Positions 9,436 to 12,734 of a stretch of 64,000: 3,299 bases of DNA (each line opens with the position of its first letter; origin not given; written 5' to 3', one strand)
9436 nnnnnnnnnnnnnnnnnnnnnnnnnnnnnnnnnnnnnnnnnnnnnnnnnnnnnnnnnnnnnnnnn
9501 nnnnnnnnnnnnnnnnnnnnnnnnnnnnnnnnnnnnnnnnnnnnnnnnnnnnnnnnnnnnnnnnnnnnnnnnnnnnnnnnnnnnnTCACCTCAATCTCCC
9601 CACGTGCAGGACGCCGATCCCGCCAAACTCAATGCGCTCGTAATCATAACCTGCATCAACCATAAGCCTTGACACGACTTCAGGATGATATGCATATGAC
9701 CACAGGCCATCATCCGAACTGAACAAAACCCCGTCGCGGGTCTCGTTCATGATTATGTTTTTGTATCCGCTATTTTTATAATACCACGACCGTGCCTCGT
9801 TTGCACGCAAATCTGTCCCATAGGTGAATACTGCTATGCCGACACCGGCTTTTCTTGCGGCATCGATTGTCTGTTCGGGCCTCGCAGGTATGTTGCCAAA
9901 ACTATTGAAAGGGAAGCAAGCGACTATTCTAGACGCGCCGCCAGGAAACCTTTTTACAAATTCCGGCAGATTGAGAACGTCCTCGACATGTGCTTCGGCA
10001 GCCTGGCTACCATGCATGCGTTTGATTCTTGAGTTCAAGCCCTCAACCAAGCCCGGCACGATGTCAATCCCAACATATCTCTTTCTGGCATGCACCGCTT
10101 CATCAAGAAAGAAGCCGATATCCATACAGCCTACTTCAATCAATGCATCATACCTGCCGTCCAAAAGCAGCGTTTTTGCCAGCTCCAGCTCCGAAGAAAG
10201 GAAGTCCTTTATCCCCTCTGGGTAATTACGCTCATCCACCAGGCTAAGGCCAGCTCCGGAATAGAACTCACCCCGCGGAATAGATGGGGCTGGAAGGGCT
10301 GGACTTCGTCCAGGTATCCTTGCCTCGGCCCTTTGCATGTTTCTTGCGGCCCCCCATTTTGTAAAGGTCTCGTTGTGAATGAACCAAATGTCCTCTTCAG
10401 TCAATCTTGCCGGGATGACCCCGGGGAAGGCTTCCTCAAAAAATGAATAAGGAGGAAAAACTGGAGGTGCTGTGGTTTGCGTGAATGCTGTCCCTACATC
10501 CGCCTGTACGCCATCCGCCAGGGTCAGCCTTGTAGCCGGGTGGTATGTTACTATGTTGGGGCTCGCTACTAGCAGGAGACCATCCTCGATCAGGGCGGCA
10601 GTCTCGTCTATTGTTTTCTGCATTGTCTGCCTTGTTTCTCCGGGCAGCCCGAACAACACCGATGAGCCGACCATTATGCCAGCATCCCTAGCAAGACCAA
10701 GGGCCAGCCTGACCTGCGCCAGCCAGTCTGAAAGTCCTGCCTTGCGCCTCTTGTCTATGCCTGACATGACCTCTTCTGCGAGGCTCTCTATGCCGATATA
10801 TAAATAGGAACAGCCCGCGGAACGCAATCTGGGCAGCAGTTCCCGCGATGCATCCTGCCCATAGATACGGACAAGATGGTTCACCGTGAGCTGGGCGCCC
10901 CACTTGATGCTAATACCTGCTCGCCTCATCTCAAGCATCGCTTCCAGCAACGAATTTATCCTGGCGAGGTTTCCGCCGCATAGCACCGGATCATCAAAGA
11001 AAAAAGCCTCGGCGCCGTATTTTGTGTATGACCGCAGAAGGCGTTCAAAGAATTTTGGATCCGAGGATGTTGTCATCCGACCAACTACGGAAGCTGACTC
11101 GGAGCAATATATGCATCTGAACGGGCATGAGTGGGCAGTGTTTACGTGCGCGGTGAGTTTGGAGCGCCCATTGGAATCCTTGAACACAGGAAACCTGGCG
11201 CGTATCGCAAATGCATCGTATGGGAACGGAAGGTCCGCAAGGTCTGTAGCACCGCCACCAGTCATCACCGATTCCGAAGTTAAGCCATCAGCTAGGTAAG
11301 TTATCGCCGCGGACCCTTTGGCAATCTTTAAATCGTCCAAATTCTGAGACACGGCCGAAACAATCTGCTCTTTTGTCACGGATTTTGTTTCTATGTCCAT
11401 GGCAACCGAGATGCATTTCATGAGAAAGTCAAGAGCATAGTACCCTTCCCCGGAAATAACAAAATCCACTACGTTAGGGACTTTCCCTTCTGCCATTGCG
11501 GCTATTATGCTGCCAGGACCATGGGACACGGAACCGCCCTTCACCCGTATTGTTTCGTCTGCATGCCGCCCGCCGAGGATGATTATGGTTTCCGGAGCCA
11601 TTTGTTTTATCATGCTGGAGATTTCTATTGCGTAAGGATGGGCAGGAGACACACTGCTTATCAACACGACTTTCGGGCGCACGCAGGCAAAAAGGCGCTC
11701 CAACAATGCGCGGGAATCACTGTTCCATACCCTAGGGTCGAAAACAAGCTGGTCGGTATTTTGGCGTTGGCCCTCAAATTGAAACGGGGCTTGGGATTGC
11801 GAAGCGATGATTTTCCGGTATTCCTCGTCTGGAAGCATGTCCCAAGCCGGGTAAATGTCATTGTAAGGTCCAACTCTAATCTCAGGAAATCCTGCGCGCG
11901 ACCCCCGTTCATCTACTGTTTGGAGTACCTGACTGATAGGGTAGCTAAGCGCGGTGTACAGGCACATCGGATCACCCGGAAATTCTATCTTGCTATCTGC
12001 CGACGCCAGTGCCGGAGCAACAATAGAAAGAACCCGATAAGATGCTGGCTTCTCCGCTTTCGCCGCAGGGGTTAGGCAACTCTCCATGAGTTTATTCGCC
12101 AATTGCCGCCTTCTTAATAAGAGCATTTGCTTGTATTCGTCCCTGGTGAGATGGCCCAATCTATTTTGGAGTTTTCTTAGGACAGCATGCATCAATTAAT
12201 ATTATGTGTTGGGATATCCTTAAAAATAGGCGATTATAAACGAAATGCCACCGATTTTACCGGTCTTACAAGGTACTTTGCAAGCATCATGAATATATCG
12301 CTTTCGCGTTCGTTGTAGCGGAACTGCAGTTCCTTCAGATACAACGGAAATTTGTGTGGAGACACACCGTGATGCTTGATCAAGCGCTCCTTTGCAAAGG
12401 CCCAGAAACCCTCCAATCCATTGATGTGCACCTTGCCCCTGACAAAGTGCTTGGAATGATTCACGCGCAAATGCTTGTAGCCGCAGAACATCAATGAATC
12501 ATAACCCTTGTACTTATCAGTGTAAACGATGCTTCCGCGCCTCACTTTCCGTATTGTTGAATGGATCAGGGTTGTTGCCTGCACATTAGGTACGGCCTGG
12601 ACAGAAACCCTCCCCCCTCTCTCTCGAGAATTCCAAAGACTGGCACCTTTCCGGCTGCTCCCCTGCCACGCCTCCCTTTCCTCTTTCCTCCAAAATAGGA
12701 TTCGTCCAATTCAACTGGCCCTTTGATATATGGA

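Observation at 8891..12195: Operon of a B3/4 tRNA-binding-domain protein with an 869-aa B12-rSAM/methyltransferase fusion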

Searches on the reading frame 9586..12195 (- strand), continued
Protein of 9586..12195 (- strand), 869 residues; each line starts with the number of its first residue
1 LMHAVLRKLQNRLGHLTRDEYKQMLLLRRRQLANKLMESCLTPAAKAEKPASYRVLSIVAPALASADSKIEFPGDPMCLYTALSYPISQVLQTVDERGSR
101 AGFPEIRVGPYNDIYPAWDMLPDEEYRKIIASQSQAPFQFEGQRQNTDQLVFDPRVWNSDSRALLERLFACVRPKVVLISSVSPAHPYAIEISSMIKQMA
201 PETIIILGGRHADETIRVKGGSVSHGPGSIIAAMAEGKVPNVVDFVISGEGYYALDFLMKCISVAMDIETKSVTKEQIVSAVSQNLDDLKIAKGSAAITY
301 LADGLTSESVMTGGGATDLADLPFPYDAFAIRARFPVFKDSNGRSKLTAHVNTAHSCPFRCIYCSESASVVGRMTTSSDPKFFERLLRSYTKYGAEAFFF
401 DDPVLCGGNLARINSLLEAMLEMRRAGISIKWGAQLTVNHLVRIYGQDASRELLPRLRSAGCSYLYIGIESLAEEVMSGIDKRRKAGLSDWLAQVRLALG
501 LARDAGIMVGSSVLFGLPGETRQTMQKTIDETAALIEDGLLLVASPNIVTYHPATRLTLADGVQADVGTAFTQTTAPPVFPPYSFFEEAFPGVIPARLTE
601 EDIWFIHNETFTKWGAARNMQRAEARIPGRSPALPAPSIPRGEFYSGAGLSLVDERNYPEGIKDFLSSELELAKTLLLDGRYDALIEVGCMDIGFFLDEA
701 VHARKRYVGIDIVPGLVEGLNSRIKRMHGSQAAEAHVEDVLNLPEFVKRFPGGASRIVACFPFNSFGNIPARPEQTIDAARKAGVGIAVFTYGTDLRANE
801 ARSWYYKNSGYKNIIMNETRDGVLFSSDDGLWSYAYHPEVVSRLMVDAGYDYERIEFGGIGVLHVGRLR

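Call 21: find_encoding_contigs(protein=P0007, flank=10000, max_places=2)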
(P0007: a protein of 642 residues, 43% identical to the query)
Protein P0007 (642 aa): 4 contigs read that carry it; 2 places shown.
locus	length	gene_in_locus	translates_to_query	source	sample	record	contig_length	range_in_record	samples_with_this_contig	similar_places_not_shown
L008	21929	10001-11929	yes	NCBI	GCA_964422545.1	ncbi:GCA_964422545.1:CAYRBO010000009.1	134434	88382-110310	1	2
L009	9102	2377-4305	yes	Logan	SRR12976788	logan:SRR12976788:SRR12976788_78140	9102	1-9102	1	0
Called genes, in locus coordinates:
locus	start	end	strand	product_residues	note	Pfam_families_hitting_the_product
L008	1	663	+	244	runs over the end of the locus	PF01965:DJ-1_PfpI, PF17124:ThiJ_like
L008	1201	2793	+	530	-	PF13687:DUF4153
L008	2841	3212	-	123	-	PF00072:Response_reg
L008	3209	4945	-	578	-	PF00989:PAS, PF08448:PAS_4 (weak), PF13426:PAS_9 (faint), PF00512:HisKA, PF02518:HATPase_c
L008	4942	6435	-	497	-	PF00432:Prenyltrans (faint), PF13249:SQHop_cyclase_N (faint), PF13243:SQHop_cyclase_C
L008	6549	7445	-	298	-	-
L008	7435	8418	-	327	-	PF04339:FemAB_like (weak)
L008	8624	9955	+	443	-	PF09594:GT87 (weak)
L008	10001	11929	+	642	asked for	PF04055:Radical_SAM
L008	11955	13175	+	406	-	PF05977:MFS_3, PF07690:MFS_1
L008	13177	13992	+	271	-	PF01209:Ubie_methyltran, PF13489:Methyltransf_23, PF08241:Methyltransf_11, PF08242:Methyltransf_12, PF13649:Methyltransf_25, PF13847:Methyltransf_31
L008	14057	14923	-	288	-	-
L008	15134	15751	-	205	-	PF00293:NUDIX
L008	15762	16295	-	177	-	-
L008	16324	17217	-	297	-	PF14801:TrmI-like_N, PF08704:GCD14, PF01135:PCMT, PF01596:Methyltransf_3 (faint), PF13847:Methyltransf_31, PF08241:Methyltransf_11 (faint), PF13649:Methyltransf_25 (weak)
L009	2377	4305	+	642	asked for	PF04055:Radical_SAM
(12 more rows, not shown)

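Call 23: search_solved_structures(query=window:9586-12195:-, max_evalue=0.01)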
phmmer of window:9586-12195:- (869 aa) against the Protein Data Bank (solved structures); distinct sequences matched with E-value up to 0.01: 6.
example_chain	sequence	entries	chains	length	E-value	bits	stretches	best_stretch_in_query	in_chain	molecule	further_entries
8ryd_A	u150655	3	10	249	1.1e-20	76.5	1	654-851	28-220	Class I SAM-dependent methyltransferase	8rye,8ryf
8ryg_A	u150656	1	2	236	1.2e-19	73.1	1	644-863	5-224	Methyltransferase domain-containing protein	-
29st_A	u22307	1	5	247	3.1e-15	58.5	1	640-861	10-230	Methyltransferase family protein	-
6fd2_B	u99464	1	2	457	1.1e-06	30.2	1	340-557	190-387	Putative apramycin biosynthetic oxidoreductase 4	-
6wte_A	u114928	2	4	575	1.3e-05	26.7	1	449-535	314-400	B12-binding domain-containing protein | Tryptophan-C2-methyltransferase containing B12-binding domain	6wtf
9ccb_A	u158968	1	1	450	3.6e-05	25.2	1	348-546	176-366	Radical SAM core domain-containing protein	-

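Call 49: list_cluster_members(proteins=[P0114, P0001, P0121, P0194])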
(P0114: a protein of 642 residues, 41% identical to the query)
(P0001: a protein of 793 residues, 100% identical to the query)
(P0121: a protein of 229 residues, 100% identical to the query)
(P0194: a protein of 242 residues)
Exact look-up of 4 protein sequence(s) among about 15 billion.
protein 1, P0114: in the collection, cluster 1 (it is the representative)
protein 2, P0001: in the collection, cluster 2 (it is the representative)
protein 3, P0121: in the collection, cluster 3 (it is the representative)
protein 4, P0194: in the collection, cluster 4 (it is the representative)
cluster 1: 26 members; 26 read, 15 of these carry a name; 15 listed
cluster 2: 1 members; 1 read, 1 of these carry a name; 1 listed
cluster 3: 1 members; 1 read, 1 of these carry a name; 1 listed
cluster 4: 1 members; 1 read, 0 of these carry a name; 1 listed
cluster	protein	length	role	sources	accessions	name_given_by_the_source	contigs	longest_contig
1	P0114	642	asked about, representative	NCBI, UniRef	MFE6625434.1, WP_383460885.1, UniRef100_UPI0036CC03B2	B12-binding domain-containing radical SAM protein [Streptomyces sp. NPDC057740] | B12-binding domain-containing radical SAM protein n=1 Tax=Streptomyces sp. NPDC057740 ...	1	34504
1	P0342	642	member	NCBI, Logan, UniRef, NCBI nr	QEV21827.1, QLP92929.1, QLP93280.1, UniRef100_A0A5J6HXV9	Radical SAM superfamily protein [Streptomyces albidoflavus] | Radical SAM protein n=2 Tax=Streptomyces TaxID=1883 RepID=A0A5J6HXV9_STRAD | radical SAM protein [Streptomyces alboniger]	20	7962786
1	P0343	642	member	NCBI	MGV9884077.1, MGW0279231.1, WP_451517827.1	B12-binding domain-containing radical SAM protein [Streptomyces sp. NPDC003006]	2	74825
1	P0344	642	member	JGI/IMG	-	radical SAM superfamily enzyme YgiQ (UPF0313 family)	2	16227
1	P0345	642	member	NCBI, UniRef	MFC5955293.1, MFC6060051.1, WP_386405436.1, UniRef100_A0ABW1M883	B12-binding domain-containing radical SAM protein [Streptomyces pratens] | B12-binding domain-containing radical SAM protein n=1 Tax=Streptomyces pratens ...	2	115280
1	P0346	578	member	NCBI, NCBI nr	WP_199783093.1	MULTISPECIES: B12-binding domain-containing radical SAM protein [Streptomyces] | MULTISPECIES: radical SAM protein [Streptomyces]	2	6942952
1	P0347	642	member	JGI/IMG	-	radical SAM superfamily enzyme YgiQ (UPF0313 family)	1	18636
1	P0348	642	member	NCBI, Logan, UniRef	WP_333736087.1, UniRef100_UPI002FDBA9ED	B12-binding domain-containing radical SAM protein [Streptomyces sp. IBSBF 2806] | B12-binding domain-containing radical SAM protein n=1 Tax=Streptomyces sp. IBSBF 2806 ...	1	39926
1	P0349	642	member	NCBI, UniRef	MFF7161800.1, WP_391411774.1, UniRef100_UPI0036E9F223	B12-binding domain-containing radical SAM protein [Streptomyces sp. NPDC008086] | B12-binding domain-containing radical SAM protein n=1 Tax=Streptomyces sp. NPDC008086 ...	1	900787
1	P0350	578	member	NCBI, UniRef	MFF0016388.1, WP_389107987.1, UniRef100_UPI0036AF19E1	B12-binding domain-containing radical SAM protein [Streptomyces sp. NPDC005374] | B12-binding domain-containing radical SAM protein n=1 Tax=Streptomyces sp. NPDC005374 ...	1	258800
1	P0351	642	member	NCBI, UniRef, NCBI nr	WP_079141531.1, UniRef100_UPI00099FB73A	radical SAM protein [Streptomyces sp. LUP30] | B12-binding domain-containing radical SAM protein n=1 Tax=Streptomyces sp. LUP30 ...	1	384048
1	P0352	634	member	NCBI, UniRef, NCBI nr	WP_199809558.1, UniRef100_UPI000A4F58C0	B12-binding domain-containing radical SAM protein [Streptomyces sp. NRRL S-920] | B12-binding domain-containing radical SAM protein n=1 Tax=Streptomyces sp. NRRL S-920 ... | radical SAM protein [Streptomyces sp. NRRL S-920]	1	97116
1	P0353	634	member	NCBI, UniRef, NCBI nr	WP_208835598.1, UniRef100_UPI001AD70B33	B12-binding domain-containing radical SAM protein [Streptomyces alboniger] | B12-binding domain-containing radical SAM protein n=1 Tax=Streptomyces alboniger ... | radical SAM protein [Streptomyces alboniger]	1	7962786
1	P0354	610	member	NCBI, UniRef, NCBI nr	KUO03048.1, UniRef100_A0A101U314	radical SAM protein [Streptomyces caeruleatus] | Radical SAM protein n=1 Tax=Streptomyces caeruleatus TaxID=661399 RepID=A0A101U314_9ACTN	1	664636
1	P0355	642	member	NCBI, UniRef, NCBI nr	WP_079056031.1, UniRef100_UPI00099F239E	B12-binding domain-containing radical SAM protein [Streptomyces caeruleatus] | B12-binding domain-containing radical SAM protein n=1 Tax=Streptomyces caeruleatus ... | radical SAM protein [Streptomyces caeruleatus]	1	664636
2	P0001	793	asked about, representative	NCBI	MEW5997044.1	MAG: radical SAM protein [Candidatus Micrarchaeota archaeon]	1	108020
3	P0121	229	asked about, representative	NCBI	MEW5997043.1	MAG: phenylalanine--tRNA ligase beta subunit-related protein [Candidatus Micrarchaeota ...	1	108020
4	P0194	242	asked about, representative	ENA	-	-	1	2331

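Call 83: predict_structure(alignment_id=A4)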
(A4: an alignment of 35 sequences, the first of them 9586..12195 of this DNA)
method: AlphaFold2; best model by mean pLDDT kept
length: 869 residues; sequences in the alignment: 35
mean_pLDDT: 85.0   pTM: 0.72
mean pLDDT of the five models: 85.0, 84.7, 82.8, 82.4, 79.6
residues with pLDDT >= 90: 371; 70-90: 390; 50-70: 89; < 50: 19
segments of 3 or more residues with pLDDT < 50: 623-625, 627-638
pLDDT, mean of each block of 10 residues (from residue 1): 71 82 89 82 56 94 67 73 96 83 80 91 89 65 80 85 89 95 87 96 96 89 89 93 95 95 93 95 93 93 92 90 94 87 89 85 82 84 95 95 88 95 92 93 93 97 94 85 58 95 97 90 96 97 89 88 85 67 60 80 91 84 47 45 62 77 86 89 90 84 92 86 82 88 87 87 68 82 90 82 86 83 81 81 87 82 83
secondary structure, 60 per line:
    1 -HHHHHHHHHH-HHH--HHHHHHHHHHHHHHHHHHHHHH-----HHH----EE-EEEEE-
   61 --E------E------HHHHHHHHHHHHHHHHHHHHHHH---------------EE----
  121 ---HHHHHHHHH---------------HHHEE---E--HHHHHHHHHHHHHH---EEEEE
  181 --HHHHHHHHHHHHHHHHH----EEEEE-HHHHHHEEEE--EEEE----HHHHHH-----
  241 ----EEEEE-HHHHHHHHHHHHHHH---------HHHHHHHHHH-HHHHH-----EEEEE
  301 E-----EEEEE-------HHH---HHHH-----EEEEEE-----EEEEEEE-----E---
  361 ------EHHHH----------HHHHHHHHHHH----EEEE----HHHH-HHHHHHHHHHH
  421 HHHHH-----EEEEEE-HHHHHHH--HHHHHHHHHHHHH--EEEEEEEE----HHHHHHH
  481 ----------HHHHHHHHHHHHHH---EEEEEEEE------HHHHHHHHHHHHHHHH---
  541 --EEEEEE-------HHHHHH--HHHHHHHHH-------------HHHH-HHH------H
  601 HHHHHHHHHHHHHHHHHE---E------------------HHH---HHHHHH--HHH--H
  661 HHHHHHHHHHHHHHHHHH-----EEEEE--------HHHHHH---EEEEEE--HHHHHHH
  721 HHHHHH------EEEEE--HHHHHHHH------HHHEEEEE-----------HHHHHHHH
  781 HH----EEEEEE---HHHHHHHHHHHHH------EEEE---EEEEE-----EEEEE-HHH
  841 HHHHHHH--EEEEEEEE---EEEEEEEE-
elements in order (helices of 4 or more, strands of 3 or more residues): H2-11 H18-39 E55-59 H77-99 H124-132 H159-172 E176-180 H183-199 E204-208 H210-215 E216-219 E222-225 H230-235 E245-249 H251-265 H275-284 H286-290 E296-301 E307-311 H325-328 E334-339 E345-351 H368-371 H382-392 E397-400 H405-408 H410-425 E431-436 H438-444 H447-459 E462-469 H474-480 H491-504 E508-515 H522-537 E543-548 H556-561 H564-572 H586-589 H600-617 H647-652 H660-678 E684-688 H697-702 E706-711 H714-726 E733-737 H740-747 E757-761 H773-782 E787-792 H796-808 E815-818 E822-826 E832-836 H838-847 E850-857 E861-868

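Call 85: fold_search(model_id=the predicted structure, library=pdb)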
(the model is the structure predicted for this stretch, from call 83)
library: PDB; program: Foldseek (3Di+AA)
matches with E <= 10: 1808; with E <= 0.001: 501
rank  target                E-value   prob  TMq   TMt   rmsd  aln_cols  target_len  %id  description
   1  8rye_B                5.4e-16  1.00  0.24  0.80   3.2       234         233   25  AzeJ in complex with MTA and AZE from Pseudomonas aeruginosa (P2(1)2(1)2) (released 2025-01-01)
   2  8ryf_A                1.8e-15  1.00  0.24  0.81   3.2       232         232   24  AzeJ in complex with MTA and AZE from Pseudomonas aeruginosa (P4(2)22) (released 2025-01-01)
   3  8ryd_D                2.1e-15  1.00  0.24  0.83   3.0       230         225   26  AzeJ in complex with SAH from Pseudomonas aeruginosa (released 2025-01-01)
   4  8rye_A                2.2e-15  1.00  0.24  0.78   3.1       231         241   26  AzeJ in complex with MTA and AZE from Pseudomonas aeruginosa (P2(1)2(1)2) (released 2025-01-01)
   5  8ryf_B                3.2e-15  1.00  0.22  0.80   3.2       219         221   26  AzeJ in complex with MTA and AZE from Pseudomonas aeruginosa (P4(2)22) (released 2025-01-01)
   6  8ryg_A                5.9e-15  1.00  0.24  0.85   2.7       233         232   27  VioH in complex with SAH from Cystobacter Violaceus (released 2025-01-01)
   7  8ryd_A                6.3e-15  1.00  0.24  0.83   3.1       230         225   26  AzeJ in complex with SAH from Pseudomonas aeruginosa (released 2025-01-01)
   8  8ryd_B                8.1e-15  1.00  0.23  0.79   3.2       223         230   26  AzeJ in complex with SAH from Pseudomonas aeruginosa (released 2025-01-01)
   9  6wte_A                2.8e-14  1.00  0.34  0.50   8.6       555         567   14  Structure of radical S-adenosylmethionine methyltransferase, TsrM, from Kitasatospora setae with cobalamin and [4Fe-4S (released 2020-12-23)
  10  6wtf_A                5.0e-14  1.00  0.34  0.52   8.2       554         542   14  Structure of radical S-adenosylmethionine methyltransferase, TsrM, from Kitasatospora setae with tryptophan substrate  (released 2020-12-23)
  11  6wtf_B                8.1e-14  1.00  0.35  0.53   6.3       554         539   14  Structure of radical S-adenosylmethionine methyltransferase, TsrM, from Kitasatospora setae with tryptophan substrate  (released 2020-12-23)
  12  6wte_B                8.1e-14  1.00  0.35  0.54   7.1       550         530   15  Structure of radical S-adenosylmethionine methyltransferase, TsrM, from Kitasatospora setae with cobalamin and [4Fe-4S (released 2020-12-23)
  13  6fd2_A                4.3e-13  1.00  0.37  0.65   6.6       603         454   16  Radical SAM 1,2-diol dehydratase AprD4 in complex with its substrate paromamine (released 2018-01-17)
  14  6fd2_B                5.0e-13  1.00  0.36  0.65   6.8       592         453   16  Radical SAM 1,2-diol dehydratase AprD4 in complex with its substrate paromamine (released 2018-01-17)
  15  7kdy_A                6.1e-12  1.00  0.35  0.45   7.1       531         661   14  Crystal structure of Streptomyces tokunonesis TokK with hydroxycobalamin, 5'-deoxyadenosine, methionine, and (2R)-pant (released 2022-01-12)
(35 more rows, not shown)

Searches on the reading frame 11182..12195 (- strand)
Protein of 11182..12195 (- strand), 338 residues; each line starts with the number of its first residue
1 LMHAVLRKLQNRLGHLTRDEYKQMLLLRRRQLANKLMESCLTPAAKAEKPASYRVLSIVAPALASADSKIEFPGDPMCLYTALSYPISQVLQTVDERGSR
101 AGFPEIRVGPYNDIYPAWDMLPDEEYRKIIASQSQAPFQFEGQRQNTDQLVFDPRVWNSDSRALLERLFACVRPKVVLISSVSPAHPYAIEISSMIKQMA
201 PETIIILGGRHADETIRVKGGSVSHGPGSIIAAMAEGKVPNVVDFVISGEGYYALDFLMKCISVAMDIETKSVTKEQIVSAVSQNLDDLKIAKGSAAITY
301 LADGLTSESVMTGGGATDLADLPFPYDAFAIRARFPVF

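Call 7: search_protein_families(library=pfam, proteins=[window:11182-12195:-], max_evalue=10)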
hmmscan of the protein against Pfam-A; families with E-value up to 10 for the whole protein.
seq(338 aa): 1 family
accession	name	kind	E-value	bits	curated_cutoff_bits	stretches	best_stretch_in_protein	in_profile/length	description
PF02310.24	B12-binding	-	6.4e-05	23.2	32.1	1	173-213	51-92/121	B12 binding domain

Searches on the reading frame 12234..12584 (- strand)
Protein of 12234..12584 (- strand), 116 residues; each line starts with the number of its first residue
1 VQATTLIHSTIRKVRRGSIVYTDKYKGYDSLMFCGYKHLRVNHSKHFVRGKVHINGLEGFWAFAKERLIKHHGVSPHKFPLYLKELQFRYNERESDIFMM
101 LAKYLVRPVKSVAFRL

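Call 57: search_protein_families(library=pfam, proteins=[window:12234-12584:-], max_evalue=0.001)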
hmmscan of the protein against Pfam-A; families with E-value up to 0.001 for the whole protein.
window:12234-12584:- (116 aa): 1 family
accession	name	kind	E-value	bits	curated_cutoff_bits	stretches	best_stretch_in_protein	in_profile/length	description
PF12762.13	DDE_Tnp_IS1595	-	1.9e-21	77.1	27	1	3-91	63-153/153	ISXO2-like transposase domain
